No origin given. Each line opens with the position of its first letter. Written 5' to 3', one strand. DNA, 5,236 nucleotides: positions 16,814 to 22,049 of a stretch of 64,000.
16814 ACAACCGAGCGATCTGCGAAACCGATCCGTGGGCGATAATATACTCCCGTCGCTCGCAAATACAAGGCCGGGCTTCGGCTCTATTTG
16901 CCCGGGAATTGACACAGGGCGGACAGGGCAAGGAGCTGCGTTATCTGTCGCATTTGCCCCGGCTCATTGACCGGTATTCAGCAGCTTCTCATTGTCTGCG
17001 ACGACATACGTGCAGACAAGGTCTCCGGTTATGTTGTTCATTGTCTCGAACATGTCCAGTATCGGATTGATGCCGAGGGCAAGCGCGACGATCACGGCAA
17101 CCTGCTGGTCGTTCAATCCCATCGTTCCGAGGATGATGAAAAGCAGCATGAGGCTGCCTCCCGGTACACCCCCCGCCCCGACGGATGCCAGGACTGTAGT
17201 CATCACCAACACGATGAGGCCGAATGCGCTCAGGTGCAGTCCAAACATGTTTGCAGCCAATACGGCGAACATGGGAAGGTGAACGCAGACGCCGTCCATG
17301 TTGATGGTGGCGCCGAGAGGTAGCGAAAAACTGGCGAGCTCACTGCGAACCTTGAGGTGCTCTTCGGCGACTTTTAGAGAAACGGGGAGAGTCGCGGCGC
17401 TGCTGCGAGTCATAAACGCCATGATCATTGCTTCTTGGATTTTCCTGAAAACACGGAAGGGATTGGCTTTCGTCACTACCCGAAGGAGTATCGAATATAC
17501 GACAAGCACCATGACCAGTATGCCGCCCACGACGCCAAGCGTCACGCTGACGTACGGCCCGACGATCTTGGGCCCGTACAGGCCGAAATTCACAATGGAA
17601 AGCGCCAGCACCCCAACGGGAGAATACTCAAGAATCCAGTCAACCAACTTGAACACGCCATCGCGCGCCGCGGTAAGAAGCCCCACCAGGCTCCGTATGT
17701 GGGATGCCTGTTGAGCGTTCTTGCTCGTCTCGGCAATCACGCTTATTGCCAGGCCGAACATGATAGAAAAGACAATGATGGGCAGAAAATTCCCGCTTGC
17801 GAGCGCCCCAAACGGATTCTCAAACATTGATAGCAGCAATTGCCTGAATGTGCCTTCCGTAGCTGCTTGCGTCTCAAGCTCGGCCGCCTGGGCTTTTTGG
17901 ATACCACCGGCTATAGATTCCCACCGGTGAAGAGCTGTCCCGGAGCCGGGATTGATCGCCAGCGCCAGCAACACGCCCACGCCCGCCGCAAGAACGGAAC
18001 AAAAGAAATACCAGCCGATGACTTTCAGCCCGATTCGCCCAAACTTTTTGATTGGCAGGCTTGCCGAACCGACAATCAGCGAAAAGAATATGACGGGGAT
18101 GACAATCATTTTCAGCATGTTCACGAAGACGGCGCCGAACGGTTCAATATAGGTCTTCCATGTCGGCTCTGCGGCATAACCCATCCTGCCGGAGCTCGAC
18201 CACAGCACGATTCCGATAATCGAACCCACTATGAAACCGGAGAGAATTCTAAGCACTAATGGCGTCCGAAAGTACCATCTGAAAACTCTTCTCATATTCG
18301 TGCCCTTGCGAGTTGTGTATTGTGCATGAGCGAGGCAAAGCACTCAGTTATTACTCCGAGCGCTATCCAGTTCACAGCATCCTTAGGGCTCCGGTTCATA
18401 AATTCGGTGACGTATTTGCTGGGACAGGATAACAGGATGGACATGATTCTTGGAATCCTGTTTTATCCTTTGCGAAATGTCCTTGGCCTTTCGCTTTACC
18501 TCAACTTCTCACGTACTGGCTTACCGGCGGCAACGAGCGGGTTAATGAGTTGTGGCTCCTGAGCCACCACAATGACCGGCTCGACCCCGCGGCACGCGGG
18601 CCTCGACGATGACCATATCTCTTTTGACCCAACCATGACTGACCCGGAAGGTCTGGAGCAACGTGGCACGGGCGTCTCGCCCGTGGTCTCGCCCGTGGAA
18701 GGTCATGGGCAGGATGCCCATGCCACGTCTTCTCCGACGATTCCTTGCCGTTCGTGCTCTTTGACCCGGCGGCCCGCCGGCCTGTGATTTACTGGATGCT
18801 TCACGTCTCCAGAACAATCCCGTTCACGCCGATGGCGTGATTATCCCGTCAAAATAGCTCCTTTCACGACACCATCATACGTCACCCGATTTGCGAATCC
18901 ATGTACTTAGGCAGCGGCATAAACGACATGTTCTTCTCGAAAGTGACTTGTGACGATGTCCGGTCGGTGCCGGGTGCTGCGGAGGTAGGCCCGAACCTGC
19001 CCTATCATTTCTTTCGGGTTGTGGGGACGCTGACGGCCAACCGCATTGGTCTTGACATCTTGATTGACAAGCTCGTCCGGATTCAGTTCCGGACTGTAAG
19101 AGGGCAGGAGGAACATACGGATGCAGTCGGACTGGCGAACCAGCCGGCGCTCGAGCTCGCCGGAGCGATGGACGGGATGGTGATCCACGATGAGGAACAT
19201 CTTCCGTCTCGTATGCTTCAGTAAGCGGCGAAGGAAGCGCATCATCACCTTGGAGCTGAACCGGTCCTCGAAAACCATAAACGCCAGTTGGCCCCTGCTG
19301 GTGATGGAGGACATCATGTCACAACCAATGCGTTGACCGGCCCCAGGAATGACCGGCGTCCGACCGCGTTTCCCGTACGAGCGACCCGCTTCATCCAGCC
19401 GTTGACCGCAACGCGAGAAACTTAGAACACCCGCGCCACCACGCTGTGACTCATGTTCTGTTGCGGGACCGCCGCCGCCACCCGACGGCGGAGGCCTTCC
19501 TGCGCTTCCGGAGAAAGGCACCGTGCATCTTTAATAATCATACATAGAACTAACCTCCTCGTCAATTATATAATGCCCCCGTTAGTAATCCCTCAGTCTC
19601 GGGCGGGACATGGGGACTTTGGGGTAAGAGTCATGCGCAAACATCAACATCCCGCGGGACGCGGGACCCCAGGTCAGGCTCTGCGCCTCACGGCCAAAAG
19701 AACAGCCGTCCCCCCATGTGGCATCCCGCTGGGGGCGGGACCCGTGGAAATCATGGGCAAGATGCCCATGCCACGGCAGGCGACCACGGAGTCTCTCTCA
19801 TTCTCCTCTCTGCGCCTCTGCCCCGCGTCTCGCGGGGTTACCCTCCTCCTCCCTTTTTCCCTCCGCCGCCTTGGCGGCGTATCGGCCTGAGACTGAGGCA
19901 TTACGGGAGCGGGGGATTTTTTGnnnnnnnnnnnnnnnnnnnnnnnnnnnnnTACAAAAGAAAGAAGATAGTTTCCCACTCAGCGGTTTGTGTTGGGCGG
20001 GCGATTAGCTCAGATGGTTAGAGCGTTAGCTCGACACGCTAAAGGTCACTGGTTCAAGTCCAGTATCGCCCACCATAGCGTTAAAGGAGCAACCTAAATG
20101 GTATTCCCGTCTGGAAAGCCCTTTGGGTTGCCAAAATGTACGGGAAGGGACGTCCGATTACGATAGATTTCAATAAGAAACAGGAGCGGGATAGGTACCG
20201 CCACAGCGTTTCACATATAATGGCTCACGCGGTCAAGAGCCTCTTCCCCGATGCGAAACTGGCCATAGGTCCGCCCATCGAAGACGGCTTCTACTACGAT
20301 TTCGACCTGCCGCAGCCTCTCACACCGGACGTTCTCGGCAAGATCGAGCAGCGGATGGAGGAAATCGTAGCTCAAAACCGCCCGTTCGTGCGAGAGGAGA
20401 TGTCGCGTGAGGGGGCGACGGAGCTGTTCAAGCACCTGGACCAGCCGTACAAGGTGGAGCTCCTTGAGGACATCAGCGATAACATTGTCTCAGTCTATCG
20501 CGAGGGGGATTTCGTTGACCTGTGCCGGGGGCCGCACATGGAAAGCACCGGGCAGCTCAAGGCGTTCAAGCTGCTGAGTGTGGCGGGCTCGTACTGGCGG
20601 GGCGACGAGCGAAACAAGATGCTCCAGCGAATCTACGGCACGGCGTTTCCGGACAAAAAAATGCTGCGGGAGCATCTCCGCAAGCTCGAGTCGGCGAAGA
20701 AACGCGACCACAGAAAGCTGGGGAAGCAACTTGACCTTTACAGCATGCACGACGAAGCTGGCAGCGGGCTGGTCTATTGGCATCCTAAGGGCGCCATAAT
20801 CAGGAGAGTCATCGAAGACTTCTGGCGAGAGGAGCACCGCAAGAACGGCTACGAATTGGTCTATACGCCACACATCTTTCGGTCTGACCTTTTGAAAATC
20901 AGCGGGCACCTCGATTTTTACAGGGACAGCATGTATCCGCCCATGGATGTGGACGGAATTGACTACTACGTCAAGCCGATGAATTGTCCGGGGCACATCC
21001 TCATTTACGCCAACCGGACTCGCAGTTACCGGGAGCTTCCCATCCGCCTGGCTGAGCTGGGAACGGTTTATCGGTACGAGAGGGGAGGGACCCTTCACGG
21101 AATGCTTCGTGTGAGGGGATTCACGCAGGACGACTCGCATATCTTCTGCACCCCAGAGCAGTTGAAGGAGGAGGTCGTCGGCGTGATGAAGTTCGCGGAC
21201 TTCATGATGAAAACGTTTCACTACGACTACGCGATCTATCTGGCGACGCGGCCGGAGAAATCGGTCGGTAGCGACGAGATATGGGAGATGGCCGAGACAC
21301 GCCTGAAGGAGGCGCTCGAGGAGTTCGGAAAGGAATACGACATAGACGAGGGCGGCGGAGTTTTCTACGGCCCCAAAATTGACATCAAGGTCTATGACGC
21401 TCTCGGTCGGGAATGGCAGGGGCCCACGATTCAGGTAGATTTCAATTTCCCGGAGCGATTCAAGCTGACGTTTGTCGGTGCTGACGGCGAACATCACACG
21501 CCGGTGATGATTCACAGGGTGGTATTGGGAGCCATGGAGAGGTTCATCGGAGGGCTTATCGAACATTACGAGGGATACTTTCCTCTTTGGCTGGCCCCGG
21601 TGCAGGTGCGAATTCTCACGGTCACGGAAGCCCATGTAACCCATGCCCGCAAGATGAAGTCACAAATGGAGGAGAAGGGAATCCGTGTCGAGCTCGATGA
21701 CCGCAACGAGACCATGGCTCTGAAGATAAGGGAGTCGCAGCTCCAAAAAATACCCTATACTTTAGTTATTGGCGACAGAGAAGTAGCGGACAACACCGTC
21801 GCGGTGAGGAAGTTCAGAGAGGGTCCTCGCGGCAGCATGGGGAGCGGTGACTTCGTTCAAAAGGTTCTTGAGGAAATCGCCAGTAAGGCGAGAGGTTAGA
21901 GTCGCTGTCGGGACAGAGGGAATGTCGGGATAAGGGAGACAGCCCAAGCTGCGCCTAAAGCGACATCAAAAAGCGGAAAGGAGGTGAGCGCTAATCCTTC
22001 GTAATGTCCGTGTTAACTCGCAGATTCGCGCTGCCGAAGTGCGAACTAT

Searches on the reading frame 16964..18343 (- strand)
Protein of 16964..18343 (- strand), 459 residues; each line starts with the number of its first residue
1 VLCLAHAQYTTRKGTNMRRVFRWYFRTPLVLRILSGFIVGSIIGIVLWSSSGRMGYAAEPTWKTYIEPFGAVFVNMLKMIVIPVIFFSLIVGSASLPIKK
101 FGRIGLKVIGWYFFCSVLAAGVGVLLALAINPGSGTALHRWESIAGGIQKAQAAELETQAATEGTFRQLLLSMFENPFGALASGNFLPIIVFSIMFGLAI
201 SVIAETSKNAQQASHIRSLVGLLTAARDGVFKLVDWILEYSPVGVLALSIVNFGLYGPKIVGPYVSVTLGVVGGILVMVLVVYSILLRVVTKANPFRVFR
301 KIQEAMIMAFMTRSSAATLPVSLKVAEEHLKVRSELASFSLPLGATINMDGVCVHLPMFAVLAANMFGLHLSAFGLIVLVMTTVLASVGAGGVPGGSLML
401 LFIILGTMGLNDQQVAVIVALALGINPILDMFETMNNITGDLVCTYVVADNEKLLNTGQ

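Call 55: search_protein_families(library=pfam, proteins=[window:16964-18343:-], max_evalue=0.00001)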
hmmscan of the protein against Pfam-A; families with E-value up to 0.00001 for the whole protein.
window:16964-18343:- (459 aa): 1 family
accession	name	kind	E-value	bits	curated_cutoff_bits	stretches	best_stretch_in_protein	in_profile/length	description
PF00375.23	SDF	-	4.6e-106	355.5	27.9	1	29-449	1-385/387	Sodium:dicarboxylate symporter family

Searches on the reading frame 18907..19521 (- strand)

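Call 55: search_protein_families(library=pfam, proteins=[window:18907-19521:-], max_evalue=0.00001)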
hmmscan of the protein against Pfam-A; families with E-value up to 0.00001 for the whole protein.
window:18907-19521:- (204 aa): 1 family
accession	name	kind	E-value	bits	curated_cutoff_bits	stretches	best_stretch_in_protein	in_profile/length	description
PF13358.12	DDE_3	-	1.1e-26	93.9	28.6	1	45-168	16-141/146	DDE superfamily endonuclease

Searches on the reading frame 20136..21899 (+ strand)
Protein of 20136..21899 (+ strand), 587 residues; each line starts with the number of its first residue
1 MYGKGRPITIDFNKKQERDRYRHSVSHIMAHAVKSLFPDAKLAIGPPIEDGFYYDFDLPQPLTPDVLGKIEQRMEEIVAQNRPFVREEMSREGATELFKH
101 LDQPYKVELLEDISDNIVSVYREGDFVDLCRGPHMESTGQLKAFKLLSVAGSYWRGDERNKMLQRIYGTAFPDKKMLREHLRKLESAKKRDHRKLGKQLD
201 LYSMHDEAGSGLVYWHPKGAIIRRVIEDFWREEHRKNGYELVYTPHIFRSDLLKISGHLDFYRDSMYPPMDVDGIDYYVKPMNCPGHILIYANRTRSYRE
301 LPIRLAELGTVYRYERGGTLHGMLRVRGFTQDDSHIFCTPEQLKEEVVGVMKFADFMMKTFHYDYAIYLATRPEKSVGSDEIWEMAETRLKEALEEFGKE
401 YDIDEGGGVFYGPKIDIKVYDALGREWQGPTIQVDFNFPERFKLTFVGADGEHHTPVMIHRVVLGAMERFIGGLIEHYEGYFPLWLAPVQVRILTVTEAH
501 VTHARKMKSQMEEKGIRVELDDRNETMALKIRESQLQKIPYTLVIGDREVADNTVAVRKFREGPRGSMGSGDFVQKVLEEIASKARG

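Call 55: search_protein_families(library=pfam, proteins=[window:20136-21899:+], max_evalue=0.00001)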
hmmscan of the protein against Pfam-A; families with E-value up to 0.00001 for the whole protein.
window:20136-21899:+ (587 aa): 3 families
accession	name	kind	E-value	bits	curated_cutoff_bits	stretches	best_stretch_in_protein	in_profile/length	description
PF00587.30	tRNA-synt_2b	-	4.7e-44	151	29.3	1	276-478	10-179/179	tRNA synthetase class II core domain (G, H, P, S and T)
PF03129.25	HGTP_anticodon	-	5.6e-20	71.7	21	1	490-579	1-93/94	Anticodon binding domain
PF07973.19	tRNA_SAD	-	1.4e-16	60.6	24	1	118-167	1-44/44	Threonyl and Alanyl tRNA synthetase second additional domain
